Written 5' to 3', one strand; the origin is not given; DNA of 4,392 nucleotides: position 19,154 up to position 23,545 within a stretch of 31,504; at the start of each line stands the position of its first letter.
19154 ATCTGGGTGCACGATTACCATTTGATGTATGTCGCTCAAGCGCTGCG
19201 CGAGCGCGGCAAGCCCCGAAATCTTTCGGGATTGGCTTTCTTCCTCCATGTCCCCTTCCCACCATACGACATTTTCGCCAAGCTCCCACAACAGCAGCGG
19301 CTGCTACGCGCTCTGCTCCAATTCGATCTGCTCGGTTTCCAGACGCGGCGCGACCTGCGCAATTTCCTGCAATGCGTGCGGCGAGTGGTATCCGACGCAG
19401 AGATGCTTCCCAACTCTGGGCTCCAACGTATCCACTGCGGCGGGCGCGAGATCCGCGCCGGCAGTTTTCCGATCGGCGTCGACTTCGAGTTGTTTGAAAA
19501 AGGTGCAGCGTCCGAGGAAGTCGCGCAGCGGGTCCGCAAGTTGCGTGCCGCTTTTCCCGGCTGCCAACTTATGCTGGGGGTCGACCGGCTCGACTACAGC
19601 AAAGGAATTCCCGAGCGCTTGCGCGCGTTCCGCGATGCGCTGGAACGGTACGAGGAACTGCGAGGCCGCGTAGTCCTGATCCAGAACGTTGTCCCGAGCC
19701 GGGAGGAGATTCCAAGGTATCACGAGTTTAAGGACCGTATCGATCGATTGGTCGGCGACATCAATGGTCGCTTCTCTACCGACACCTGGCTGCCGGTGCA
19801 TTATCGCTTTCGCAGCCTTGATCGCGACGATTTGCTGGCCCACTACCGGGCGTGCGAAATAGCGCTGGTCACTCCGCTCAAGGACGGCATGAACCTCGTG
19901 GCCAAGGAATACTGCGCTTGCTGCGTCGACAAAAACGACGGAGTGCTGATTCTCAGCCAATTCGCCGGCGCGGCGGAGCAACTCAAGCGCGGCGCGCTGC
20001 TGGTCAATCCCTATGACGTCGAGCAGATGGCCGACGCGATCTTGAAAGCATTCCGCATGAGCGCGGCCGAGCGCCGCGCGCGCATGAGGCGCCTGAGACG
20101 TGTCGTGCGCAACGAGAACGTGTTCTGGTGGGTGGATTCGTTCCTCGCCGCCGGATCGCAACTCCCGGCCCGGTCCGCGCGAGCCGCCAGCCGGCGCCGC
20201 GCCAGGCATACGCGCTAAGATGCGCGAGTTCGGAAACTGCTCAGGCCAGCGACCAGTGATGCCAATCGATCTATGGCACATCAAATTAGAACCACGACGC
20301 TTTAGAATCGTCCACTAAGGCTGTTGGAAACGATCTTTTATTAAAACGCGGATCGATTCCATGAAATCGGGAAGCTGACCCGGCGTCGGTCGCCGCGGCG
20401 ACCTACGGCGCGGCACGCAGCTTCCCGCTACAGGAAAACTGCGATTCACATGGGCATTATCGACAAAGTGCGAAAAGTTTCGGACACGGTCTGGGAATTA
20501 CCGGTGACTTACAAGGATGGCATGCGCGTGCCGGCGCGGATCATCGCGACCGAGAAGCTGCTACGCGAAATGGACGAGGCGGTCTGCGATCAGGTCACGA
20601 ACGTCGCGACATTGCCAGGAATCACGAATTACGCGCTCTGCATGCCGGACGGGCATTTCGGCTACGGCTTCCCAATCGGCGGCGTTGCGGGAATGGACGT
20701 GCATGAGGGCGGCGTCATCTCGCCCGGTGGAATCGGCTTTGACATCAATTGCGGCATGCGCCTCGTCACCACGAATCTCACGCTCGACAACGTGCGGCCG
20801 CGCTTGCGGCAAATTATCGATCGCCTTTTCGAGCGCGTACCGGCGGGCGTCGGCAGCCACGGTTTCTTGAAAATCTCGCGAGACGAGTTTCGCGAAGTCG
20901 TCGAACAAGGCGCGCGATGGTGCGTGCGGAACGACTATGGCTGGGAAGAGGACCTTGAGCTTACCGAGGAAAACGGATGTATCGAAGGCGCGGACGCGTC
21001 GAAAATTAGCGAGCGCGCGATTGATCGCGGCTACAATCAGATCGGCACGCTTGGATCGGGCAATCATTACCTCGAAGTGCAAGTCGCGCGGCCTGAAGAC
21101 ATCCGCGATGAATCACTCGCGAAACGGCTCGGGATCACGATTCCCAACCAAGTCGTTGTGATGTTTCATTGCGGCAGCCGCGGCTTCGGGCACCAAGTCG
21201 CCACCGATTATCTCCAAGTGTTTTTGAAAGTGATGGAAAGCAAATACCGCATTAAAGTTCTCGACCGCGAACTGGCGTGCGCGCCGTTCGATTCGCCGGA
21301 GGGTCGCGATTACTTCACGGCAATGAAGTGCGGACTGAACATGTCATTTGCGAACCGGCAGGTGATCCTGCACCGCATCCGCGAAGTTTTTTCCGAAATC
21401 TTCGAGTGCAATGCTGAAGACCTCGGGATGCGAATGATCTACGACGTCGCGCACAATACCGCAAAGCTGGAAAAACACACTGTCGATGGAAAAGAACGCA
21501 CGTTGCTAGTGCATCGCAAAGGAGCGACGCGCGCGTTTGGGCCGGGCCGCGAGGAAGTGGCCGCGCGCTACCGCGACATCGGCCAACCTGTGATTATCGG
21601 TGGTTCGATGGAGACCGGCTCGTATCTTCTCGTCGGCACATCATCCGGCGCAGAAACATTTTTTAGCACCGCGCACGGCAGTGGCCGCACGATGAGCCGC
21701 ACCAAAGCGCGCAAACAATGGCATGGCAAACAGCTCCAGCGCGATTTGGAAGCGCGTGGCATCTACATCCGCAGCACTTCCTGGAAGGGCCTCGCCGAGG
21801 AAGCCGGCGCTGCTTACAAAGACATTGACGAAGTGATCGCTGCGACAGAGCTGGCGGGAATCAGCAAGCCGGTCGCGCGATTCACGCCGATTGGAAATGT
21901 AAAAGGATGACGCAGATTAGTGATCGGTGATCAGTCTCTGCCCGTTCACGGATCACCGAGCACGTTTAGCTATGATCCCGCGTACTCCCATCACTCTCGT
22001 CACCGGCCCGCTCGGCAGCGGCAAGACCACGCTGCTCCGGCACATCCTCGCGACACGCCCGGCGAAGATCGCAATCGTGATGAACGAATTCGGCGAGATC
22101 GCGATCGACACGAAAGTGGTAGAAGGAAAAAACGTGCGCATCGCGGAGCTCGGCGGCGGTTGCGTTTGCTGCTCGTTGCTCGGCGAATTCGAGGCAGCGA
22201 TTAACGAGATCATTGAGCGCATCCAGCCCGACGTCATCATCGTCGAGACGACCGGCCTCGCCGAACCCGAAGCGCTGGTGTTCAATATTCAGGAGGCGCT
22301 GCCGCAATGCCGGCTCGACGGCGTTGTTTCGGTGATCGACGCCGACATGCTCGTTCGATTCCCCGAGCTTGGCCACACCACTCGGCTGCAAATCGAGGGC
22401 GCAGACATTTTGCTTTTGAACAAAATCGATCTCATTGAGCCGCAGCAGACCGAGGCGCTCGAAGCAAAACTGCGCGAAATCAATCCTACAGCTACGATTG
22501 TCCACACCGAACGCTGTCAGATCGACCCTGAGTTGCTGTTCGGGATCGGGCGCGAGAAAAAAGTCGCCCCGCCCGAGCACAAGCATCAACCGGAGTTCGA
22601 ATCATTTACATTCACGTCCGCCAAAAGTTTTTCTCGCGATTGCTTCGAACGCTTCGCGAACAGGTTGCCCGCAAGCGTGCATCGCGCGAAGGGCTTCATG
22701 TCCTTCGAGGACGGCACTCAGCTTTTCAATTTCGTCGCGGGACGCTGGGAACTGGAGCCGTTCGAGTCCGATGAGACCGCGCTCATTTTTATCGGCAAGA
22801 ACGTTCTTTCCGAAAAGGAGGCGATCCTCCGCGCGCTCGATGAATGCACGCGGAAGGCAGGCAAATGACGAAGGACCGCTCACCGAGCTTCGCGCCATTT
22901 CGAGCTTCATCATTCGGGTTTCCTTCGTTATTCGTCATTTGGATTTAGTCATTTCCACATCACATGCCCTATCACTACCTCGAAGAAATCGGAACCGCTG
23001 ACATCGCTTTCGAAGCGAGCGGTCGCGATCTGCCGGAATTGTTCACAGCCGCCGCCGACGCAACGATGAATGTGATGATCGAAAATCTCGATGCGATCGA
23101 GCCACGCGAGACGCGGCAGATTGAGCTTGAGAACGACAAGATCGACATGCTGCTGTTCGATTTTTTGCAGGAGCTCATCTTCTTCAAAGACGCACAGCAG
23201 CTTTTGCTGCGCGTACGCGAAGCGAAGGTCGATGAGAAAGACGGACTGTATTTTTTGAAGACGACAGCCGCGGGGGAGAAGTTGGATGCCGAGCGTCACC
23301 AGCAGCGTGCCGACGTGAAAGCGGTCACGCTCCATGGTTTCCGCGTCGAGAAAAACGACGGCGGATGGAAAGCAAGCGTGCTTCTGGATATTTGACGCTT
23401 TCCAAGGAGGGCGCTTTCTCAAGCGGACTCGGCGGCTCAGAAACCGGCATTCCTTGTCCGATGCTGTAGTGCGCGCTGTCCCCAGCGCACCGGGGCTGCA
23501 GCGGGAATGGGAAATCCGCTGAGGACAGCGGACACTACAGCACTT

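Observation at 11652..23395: Expanded RNA-repair neighbourhood built from families shared with archaea and eukaryotes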

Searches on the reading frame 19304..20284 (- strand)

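Call 4: search_protein_families(library=pfam, proteins=[window:19304-20284:-], max_evalue=0.01)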
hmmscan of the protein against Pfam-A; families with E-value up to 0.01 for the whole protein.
window:19304-20284:- (326 aa): 1 family
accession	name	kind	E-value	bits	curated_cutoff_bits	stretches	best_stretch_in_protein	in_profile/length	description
PF22703.2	Cdc6_lid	-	0.0023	18.2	27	1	97-115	37-55/68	Cdc6 AAA+ ATPase-type lid domain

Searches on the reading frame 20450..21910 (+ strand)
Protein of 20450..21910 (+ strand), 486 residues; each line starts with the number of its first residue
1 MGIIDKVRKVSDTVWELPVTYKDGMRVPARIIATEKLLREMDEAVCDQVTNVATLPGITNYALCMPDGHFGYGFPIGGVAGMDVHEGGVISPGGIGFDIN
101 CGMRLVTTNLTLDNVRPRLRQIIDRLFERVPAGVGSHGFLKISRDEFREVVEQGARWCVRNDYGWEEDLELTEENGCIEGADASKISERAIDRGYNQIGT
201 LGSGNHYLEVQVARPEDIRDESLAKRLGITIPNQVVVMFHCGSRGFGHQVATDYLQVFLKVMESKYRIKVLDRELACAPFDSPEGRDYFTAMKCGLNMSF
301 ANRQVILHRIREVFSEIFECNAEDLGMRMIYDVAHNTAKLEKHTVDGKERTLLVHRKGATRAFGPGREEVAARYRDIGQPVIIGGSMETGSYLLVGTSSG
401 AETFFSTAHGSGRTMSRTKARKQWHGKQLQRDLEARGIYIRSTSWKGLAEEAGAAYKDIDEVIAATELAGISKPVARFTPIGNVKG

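Call 4: search_protein_families(library=pfam, proteins=[window:20450-21910:+], max_evalue=0.01)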
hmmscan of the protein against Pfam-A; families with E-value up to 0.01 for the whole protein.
window:20450-21910:+ (486 aa): 1 family
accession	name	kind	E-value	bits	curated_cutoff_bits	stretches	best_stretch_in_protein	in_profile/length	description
PF01139.22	RtcB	-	2e-167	558.2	27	1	48-486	1-426/426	tRNA-splicing ligase RtcB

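Call 5: search_protein_families(library=ncbifam, proteins=[window:20450-21910:+], max_evalue=0.001)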
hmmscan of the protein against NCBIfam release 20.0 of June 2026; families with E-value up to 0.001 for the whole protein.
window:20450-21910:+ (486 aa): 4 families
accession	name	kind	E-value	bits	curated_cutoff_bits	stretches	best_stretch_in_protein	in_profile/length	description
NF038162.1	RtcB_rel_intein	exception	2.7e-208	694.3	1150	2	100-486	578-961/961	intein-containing RtcB family protein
NF007153.0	PRK09588.1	equivalog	6.6e-43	147.1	407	2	187-484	118-371/379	RNA ligase RtcB family protein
TIGR03073.1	release_rtcB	hypoth_equivalog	7e-35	120.7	271.8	2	195-480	115-356/356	RNA ligase RtcB family protein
NF052663.1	RtcB_rel_intein2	exception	1.1e-27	97.2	1050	1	194-465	377-607/626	intein-containing RctB family protein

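Call 79: search_solved_structures(query=window:20450-21910:+, max_evalue=0.00001)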
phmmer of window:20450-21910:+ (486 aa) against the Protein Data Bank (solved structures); distinct sequences matched with E-value up to 0.00001: 9.
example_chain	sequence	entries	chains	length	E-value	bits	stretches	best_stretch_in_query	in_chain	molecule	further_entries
1uc2_A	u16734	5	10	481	1.1e-162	545.5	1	7-486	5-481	hypothetical protein PH1602 | tRNA-splicing ligase RtcB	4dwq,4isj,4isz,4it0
7lfq_A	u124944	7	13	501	1.1e-162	545.4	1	7-486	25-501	RNA-splicing ligase RtcB | tRNA-splicing ligase RtcB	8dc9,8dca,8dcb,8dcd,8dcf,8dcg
4dwr_B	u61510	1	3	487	1.2e-162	545.4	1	7-486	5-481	tRNA-splicing ligase RtcB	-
2epg_A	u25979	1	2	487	1.8e-137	462.4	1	18-486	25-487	Hypothetical protein TTHA1785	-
8odo_A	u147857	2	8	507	2e-124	419.3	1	47-486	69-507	RNA-splicing ligase RtcB homolog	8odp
7p3b_A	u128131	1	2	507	2e-124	419.3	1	47-486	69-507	RNA-splicing ligase RtcB homolog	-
8orj_A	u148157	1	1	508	2.1e-124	419.3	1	47-486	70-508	RNA-splicing ligase RtcB homolog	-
8btt_A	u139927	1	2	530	2.4e-124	419.1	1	47-486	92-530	RNA-splicing ligase RtcB homolog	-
9i8v_C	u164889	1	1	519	4.4e-122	411.6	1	47-486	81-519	RNA-splicing ligase RtcB homolog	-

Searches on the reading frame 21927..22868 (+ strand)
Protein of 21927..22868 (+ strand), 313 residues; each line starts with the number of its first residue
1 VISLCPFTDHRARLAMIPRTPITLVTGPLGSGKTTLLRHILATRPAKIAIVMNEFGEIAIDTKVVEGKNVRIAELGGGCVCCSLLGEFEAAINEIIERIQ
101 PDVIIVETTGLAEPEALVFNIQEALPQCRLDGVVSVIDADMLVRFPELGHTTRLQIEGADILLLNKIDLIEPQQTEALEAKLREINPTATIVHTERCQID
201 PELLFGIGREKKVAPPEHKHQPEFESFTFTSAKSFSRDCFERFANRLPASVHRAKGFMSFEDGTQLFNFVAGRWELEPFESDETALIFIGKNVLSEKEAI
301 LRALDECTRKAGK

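Call 4: search_protein_families(library=pfam, proteins=[window:21927-22868:+], max_evalue=0.01)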
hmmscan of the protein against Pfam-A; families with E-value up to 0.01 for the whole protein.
window:21927-22868:+ (313 aa): 11 families
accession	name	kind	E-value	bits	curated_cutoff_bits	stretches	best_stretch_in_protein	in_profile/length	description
PF02492.25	cobW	-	4.1e-48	163.8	20.7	1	21-192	1-179/180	CobW/HypB/UreG, nucleotide-binding domain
PF07683.19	CobW_C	-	6.5e-13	48.8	22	1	224-307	1-93/94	Cobalamin synthesis protein cobW C-terminal domain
PF13401.12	AAA_22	-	0.0001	23.1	27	1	22-130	7-84/130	AAA domain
PF13191.12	AAA_16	-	0.00013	22.9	32.6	1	18-58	22-63/167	AAA ATPase domain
PF01637.24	ATPase_2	-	0.0005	20.4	33.2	1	20-64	20-66/225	ATPase domain predominantly from Archaea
PF13476.12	AAA_23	-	0.00063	20.9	27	1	20-40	19-39/201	AAA domain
PF25199.1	nSTAND_NTPase5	-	0.00069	19.9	34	1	19-40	40-61/145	Novel STAND NTPase 5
PF00009.33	GTP_EFTU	-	0.00069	19.7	26.5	0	130-204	93-151/188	Elongation factor Tu GTP binding domain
PF00437.27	T2SSE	-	0.0007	18.8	24.9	1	22-106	144-217/370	Type II/IV secretion system protein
PF03193.22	RsgA_GTPase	-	0.0008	19.7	30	0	160-195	56-92/174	RsgA GTPase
PF13555.12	AAA_29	-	0.0018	18.5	27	1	15-37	17-39/61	P-loop containing region of AAA domain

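Call 5: search_protein_families(library=ncbifam, proteins=[window:21927-22868:+], max_evalue=0.001)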
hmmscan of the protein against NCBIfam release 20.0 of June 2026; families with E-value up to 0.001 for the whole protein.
window:21927-22868:+ (313 aa): 6 families
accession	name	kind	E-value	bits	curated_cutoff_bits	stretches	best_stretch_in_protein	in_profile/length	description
TIGR02475.1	CobW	equivalog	2.4e-36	125.3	332.1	2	19-142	3-136/342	cobalamin biosynthesis protein CobW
NF008578.0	PRK11537.1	equivalog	3.7e-33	115.1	361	1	21-207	5-198/318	GTPase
NF038288.1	chaper_GTP_ZigA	equivalog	8.3e-31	107.3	600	2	21-142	2-138/390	zinc metallochaperone GTPase ZigA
NF041053.1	CobW_rel_Se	equivalog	5.6e-23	81.6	180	1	24-192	5-179/195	CobW-related selenoprotein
TIGR00073.1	hypB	equivalog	9.8e-07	28.5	121.2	1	27-195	37-196/217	hydrogenase nickel incorporation protein HypB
NF047431.1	hiber_recruit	equivalog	2.1e-05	23.6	375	0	19-124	1-113/402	ribosome hibernation factor-recruiting GTPase MRF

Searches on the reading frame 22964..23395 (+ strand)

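Call 4: search_protein_families(library=pfam, proteins=[window:22964-23395:+], max_evalue=0.01)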
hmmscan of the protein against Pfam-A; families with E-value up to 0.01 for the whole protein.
window:22964-23395:+ (143 aa): 1 family
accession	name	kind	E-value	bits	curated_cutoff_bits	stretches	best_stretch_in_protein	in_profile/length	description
PF01951.21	Archease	-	1.7e-39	135.7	25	1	3-143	1-136/136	Archease protein family (MTH1598/TM1083)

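Call 5: search_protein_families(library=ncbifam, proteins=[window:22964-23395:+], max_evalue=0.001)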
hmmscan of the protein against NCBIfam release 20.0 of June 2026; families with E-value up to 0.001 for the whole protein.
window:22964-23395:+ (143 aa): 1 family
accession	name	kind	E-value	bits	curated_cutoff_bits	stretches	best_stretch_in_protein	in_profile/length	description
NF001617.0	PRK00407.1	equivalog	1.1e-26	93.6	126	1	11-143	10-139/139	hypothetical protein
